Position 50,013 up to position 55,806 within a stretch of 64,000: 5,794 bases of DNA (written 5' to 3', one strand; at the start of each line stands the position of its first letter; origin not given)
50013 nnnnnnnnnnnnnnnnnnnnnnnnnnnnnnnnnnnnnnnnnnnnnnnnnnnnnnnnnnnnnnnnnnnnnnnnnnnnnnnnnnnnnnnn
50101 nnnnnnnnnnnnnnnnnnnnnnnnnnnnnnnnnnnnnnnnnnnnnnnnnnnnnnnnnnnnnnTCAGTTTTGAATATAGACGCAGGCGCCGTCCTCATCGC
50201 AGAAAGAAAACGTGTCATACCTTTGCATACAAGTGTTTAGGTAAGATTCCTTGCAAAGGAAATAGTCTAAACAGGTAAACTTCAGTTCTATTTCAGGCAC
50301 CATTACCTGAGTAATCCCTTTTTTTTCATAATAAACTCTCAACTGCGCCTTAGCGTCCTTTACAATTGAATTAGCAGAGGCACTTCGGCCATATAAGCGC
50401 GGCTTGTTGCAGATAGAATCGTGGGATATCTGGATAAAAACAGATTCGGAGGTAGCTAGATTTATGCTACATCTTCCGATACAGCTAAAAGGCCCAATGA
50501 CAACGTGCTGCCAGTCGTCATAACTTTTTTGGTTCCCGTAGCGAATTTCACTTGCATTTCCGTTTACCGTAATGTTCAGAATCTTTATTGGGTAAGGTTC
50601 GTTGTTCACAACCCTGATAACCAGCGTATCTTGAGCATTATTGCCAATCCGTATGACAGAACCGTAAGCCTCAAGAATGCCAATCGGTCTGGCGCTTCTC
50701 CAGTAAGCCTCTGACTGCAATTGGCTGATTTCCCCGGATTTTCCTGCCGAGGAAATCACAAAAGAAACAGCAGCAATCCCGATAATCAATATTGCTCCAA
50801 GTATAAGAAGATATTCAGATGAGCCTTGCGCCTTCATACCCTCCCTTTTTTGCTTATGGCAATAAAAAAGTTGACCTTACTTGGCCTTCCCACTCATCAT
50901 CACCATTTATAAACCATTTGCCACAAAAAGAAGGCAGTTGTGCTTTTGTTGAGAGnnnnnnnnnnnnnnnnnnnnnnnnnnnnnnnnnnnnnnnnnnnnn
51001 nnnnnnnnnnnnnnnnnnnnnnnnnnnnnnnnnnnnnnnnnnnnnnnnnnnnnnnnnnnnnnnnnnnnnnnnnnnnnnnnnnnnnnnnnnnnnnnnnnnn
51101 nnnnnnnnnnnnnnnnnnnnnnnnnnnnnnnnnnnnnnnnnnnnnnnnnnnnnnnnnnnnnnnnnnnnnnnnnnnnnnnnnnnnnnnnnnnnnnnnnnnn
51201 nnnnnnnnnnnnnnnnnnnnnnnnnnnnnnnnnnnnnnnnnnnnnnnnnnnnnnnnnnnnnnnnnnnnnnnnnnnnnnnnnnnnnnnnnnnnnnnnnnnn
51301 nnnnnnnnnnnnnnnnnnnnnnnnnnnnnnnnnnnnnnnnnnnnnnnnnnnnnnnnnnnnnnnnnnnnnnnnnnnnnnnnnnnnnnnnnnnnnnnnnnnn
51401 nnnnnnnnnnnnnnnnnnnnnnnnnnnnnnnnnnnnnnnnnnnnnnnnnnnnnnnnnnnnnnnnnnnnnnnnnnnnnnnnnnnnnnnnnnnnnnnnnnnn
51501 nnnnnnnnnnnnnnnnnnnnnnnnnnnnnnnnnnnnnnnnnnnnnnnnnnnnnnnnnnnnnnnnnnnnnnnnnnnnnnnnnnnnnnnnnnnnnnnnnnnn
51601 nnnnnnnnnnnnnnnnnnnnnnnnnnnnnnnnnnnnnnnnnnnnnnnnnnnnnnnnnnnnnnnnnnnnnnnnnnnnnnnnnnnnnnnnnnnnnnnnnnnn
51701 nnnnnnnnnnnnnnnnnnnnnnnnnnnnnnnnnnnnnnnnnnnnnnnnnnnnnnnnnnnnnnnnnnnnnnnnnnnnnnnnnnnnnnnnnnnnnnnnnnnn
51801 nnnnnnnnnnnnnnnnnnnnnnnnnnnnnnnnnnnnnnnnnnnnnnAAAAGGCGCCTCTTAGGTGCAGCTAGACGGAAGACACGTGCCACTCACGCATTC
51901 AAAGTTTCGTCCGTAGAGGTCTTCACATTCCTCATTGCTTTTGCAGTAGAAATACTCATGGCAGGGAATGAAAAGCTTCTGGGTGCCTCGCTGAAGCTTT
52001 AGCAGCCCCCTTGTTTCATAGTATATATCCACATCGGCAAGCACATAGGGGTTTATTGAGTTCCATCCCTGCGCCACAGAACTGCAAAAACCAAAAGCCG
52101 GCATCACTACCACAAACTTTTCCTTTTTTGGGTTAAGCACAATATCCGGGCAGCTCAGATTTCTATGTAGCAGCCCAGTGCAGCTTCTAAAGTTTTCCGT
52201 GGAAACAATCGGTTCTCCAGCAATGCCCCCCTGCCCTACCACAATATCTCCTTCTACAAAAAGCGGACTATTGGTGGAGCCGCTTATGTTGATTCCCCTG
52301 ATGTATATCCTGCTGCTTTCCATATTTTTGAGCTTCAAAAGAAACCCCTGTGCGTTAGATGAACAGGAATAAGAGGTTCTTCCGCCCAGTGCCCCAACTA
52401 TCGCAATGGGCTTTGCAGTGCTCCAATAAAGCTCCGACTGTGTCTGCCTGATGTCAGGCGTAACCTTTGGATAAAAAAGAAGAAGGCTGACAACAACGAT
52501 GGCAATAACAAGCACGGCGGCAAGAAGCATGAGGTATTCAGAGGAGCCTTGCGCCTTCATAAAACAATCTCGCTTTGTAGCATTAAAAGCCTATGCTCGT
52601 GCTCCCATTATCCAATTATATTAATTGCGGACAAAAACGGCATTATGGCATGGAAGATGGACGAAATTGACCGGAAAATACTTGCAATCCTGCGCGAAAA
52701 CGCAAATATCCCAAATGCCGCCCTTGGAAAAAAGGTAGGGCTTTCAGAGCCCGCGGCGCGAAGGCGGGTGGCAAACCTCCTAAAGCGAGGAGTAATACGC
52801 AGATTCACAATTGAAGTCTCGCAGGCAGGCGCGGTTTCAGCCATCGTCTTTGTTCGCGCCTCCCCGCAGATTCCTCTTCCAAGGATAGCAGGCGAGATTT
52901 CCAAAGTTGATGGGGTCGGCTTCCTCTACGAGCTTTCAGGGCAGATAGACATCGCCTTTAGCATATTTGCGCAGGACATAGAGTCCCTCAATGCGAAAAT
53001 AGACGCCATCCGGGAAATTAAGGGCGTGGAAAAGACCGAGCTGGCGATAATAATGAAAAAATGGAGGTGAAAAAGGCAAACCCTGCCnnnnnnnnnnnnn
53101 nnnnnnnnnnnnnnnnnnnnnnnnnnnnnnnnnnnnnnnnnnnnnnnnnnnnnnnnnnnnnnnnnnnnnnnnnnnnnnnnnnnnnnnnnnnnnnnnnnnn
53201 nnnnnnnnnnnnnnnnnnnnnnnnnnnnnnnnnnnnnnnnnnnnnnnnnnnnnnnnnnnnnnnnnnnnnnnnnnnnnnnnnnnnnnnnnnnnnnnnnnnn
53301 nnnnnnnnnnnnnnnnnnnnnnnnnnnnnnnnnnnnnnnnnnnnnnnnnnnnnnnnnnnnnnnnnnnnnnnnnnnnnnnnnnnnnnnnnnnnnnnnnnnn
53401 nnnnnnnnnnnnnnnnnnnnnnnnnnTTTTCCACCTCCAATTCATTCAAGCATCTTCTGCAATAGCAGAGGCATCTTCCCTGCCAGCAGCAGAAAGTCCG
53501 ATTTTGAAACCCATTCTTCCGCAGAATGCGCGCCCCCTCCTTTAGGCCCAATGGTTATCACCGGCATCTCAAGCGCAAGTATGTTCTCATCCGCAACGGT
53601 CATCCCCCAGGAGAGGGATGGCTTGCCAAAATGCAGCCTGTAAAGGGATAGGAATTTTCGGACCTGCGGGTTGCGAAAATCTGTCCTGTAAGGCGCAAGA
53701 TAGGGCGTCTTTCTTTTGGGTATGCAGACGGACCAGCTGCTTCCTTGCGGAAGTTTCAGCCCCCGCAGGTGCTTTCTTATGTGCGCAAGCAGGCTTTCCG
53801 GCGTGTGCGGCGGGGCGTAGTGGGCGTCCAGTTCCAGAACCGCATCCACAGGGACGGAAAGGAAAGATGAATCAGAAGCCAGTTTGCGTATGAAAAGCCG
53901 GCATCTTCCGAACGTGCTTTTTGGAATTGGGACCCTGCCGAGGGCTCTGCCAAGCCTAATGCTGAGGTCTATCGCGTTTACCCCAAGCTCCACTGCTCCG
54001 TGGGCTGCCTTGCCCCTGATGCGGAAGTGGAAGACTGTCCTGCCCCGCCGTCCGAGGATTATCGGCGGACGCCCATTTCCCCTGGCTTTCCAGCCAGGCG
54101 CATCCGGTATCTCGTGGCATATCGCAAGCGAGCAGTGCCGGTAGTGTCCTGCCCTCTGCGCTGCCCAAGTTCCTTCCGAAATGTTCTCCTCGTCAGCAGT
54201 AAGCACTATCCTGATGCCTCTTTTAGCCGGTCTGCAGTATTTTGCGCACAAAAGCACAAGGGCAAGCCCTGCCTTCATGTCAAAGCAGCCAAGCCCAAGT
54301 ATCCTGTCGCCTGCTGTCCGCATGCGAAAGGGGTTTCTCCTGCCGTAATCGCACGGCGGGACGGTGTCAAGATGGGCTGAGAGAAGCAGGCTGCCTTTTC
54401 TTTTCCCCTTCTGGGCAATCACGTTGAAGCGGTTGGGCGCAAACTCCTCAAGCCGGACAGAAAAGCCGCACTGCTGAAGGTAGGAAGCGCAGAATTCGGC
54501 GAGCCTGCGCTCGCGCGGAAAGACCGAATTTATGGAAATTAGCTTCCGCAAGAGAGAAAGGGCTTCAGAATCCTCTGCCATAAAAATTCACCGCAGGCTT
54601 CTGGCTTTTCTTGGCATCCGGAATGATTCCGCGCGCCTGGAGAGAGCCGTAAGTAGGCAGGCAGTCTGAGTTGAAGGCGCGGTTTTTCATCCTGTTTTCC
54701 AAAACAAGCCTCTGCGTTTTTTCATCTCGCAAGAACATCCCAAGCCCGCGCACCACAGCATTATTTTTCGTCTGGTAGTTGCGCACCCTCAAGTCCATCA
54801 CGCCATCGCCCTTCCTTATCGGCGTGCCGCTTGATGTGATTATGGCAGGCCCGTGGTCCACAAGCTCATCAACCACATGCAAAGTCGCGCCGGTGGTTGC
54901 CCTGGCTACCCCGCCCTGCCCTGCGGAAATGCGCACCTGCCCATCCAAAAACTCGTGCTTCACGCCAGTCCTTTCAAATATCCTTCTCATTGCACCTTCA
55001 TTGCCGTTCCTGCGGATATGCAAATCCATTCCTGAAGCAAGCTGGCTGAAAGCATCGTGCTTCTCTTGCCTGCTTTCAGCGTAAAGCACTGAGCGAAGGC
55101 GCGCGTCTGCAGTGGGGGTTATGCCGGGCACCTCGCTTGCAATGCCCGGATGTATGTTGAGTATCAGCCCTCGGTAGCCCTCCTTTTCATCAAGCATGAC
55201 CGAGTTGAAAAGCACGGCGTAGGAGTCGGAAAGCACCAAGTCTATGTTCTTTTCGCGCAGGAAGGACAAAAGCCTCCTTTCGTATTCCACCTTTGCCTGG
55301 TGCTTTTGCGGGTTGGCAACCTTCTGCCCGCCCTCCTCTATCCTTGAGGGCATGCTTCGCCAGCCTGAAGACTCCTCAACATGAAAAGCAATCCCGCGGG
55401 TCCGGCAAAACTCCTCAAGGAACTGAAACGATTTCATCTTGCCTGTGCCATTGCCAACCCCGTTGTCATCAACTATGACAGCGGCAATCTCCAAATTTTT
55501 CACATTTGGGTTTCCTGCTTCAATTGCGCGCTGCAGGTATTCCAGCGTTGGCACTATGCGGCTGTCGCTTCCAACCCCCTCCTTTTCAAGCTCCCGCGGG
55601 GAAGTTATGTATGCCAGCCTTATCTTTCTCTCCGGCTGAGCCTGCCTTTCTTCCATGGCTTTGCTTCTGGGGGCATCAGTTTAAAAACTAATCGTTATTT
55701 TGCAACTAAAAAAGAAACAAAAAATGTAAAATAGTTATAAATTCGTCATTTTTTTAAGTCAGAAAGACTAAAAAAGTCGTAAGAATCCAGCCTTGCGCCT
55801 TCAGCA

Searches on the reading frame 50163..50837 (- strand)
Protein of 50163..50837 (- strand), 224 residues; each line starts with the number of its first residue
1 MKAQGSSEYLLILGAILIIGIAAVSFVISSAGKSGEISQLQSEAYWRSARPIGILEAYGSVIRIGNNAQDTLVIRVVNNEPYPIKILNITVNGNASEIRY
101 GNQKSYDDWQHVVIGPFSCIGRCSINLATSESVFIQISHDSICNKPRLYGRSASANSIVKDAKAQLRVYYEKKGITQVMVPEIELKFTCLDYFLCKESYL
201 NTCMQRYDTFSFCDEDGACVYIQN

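Call 36: search_protein_families(library=pfam, proteins=[window:50163-50837:-], max_evalue=0.001)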
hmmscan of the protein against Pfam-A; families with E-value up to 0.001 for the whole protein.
window:50163-50837:- (224 aa): 1 family
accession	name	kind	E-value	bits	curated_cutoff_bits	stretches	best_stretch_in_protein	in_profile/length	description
PF04021.17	Class_IIIsignal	-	0.0006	20.1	23.7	0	2-25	2-25/27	Class III signal peptide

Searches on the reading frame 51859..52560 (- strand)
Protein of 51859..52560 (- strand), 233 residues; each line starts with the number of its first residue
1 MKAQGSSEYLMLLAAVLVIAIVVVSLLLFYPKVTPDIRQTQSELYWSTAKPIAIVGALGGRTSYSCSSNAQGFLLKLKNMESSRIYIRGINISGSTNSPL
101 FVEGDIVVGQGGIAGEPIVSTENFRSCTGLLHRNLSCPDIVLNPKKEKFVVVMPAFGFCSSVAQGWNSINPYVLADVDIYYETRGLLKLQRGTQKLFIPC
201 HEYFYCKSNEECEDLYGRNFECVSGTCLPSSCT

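Call 36: search_protein_families(library=pfam, proteins=[window:51859-52560:-], max_evalue=0.001)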
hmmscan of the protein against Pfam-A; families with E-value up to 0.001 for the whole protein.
window:51859-52560:- (233 aa): 1 family
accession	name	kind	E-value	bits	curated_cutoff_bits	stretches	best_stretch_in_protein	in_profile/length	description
PF04021.17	Class_IIIsignal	-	0.00074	19.8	23.7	0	2-24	2-24/27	Class III signal peptide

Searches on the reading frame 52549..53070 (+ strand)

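Call 37: search_protein_families(library=pfam, proteins=[window:52549-53070:+], max_evalue=0.001)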
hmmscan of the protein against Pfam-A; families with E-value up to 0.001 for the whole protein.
window:52549-53070:+ (173 aa): 5 families
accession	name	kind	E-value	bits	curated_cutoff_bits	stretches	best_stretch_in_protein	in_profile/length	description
PF13404.12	HTH_AsnC-type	-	7.7e-17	61.3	27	1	37-77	1-41/42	AsnC-type helix-turn-helix domain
PF13412.12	HTH_24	-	1.2e-15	57.2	21.9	1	37-84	1-48/48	Winged helix-turn-helix DNA-binding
PF01037.27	AsnC_trans_reg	-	2.5e-08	34.1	25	1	102-170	3-72/73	Lrp/AsnC ligand binding domain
PF01047.28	MarR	-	1.1e-05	25.7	24.6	1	43-86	7-50/59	MarR family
PF22451.2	NirdL-like_HTH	-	0.00028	20.9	27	1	55-84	18-47/47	Siroheme decarboxylase NirDL-like HTH domain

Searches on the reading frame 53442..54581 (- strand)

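Call 36: search_protein_families(library=pfam, proteins=[window:53442-54581:-], max_evalue=0.001)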
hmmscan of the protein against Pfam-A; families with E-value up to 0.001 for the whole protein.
window:53442-54581:- (379 aa): 3 families
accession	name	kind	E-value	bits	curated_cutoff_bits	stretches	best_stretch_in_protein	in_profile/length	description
PF01546.33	Peptidase_M20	-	3.2e-14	53.8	24.6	1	66-364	1-194/206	Peptidase family M20/M25/M40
PF07687.19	M20_dimer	-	1.7e-06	28.4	21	1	177-273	2-100/107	Peptidase dimerisation domain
PF04389.22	Peptidase_M28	-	5.6e-05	23.4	21.3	1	53-137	1-72/193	Peptidase family M28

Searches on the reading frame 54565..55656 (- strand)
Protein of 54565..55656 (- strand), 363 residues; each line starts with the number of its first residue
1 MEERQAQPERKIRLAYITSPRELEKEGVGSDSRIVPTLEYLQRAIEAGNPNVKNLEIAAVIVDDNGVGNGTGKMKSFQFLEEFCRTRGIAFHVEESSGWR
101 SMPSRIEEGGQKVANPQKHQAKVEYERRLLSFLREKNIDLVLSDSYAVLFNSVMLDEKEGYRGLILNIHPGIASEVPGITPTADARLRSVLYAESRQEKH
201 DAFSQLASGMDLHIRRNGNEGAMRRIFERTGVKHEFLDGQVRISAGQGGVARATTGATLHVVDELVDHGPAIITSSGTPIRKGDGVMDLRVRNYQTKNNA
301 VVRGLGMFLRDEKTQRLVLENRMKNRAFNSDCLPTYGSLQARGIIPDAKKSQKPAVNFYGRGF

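Call 36: search_protein_families(library=pfam, proteins=[window:54565-55656:-], max_evalue=0.001)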
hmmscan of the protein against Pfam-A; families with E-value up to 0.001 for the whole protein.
window:54565-55656:- (363 aa): 1 family
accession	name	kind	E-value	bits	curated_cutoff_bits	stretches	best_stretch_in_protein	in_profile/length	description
PF00551.24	Formyl_trans_N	-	2.3e-07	31.2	26.1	0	109-185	51-124/181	Formyl transferase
